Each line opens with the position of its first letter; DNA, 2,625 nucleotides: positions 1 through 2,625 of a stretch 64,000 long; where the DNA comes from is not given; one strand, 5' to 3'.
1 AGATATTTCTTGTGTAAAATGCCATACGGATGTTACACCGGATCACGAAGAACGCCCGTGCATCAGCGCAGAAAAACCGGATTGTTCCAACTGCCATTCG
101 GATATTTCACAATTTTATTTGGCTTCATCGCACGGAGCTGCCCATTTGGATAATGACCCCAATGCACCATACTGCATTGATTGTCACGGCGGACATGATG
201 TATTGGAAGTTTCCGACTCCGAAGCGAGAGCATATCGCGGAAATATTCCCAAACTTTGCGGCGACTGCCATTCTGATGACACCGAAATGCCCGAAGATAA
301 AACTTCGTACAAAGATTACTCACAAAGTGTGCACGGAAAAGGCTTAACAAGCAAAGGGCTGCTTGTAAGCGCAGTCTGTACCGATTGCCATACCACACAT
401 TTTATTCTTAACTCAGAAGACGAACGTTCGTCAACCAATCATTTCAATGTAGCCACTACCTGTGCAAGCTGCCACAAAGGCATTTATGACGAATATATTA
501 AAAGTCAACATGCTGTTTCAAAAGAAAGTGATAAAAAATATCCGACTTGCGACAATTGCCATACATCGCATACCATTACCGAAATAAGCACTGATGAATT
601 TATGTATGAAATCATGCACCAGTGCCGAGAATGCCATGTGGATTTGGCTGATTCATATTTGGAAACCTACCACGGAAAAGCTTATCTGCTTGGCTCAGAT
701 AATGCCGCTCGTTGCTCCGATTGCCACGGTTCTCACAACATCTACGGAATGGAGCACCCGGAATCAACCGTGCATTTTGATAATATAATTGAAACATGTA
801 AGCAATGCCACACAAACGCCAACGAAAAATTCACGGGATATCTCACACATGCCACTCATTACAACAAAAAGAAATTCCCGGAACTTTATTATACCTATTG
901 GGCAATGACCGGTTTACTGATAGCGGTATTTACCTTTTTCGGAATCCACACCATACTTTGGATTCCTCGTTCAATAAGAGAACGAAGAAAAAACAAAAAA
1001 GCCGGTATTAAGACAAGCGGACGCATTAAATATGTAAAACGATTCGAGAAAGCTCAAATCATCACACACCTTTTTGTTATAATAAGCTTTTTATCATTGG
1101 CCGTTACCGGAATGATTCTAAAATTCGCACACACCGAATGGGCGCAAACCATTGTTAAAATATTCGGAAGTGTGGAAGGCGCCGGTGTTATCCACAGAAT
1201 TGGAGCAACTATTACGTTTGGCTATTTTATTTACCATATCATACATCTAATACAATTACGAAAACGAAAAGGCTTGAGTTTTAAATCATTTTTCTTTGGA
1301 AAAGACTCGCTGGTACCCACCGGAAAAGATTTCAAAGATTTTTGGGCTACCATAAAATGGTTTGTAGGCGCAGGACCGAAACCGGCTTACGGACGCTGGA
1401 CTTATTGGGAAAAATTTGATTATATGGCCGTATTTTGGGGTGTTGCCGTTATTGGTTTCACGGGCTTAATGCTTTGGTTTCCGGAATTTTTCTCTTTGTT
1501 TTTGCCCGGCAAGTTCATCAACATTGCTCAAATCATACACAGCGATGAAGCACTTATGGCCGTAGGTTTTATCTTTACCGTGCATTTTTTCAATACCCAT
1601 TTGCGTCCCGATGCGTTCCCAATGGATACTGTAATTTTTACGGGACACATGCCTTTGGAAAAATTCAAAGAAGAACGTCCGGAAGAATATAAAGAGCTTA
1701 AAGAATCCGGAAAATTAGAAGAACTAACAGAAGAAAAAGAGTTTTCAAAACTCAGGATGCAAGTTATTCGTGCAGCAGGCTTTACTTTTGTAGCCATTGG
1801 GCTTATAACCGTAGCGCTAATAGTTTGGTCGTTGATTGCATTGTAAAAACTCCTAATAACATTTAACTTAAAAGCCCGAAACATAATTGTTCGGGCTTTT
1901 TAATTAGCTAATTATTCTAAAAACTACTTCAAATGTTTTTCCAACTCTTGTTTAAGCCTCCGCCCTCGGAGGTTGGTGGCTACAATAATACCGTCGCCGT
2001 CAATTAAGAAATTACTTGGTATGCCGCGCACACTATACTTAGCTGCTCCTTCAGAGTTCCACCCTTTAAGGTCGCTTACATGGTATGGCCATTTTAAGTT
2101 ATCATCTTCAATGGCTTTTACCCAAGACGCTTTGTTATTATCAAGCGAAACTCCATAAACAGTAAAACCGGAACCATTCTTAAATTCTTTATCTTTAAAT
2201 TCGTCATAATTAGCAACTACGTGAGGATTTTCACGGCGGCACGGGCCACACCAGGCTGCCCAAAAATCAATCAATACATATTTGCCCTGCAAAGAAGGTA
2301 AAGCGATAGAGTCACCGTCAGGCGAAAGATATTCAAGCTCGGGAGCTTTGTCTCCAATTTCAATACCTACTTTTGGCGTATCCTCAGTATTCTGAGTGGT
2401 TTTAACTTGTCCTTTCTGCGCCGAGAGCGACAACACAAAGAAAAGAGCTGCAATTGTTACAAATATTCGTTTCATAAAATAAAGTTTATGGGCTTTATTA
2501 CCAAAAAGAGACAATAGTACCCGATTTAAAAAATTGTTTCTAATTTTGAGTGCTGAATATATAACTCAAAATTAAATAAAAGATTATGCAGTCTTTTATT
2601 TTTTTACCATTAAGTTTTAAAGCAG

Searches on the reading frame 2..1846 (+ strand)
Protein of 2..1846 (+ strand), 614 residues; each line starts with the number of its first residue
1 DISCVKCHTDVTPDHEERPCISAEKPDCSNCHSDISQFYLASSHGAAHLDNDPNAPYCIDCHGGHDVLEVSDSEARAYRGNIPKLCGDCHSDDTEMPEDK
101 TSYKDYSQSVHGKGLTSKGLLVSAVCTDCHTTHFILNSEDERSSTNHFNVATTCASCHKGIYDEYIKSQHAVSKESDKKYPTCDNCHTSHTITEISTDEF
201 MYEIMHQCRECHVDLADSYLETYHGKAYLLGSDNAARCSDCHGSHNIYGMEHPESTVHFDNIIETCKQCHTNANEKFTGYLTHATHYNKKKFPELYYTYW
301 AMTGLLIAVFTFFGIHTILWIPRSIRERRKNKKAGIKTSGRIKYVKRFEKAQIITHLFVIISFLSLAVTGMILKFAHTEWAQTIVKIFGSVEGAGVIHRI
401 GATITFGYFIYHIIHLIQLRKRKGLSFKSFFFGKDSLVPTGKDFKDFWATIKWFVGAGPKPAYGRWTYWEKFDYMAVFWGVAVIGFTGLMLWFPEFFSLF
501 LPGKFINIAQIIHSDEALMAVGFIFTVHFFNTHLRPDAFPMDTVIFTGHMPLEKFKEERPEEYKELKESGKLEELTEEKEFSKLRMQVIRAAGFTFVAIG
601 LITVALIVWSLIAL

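Call 80: search_protein_families(library=pfam, proteins=[window:2-1846:+], max_evalue=0.0001)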
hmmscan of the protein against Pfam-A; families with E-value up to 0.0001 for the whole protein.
window:2-1846:+ (614 aa): 4 families
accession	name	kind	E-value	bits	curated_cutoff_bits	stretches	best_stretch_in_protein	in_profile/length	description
PF14522.11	Cytochrome_C7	-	1.3e-10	41.4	24.8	0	123-188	13-67/67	Cytochrome c7 and related cytochrome c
PF14537.11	Cytochrom_c3_2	-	2.8e-09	37.7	25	0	2-91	7-79/79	Cytochrome c3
PF01292.26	Ni_hydr_CYTB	-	2.4e-05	24.6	30.1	0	278-417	23-163/179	Prokaryotic cytochrome b561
PF22113.1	Mtrc-MtrF_II-IV_dom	-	3.4e-05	23.9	30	0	57-248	8-169/176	Outer membrane cytochrome MtrC/MtrF-like, domains II/IV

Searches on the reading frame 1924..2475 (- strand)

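Call 80: search_protein_families(library=pfam, proteins=[window:1924-2475:-], max_evalue=0.0001)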
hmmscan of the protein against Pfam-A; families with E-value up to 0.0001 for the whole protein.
window:1924-2475:- (183 aa): 5 families
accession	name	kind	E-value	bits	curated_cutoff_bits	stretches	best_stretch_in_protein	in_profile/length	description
PF00578.27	AhpC-TSA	-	1.5e-18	67.4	26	1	40-166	1-123/124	AhpC/TSA family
PF08534.16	Redoxin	-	7.9e-16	58.6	26.6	1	41-172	3-136/148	Redoxin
PF13905.12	Thioredoxin_8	-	2.5e-13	50.6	27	1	64-163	1-93/94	Thioredoxin-like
PF00085.26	Thioredoxin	-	8.7e-10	39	23.5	1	65-103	19-50/103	Thioredoxin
PF13098.12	Thioredoxin_2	-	2.4e-09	37.9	27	1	63-181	4-103/104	Thioredoxin-like domain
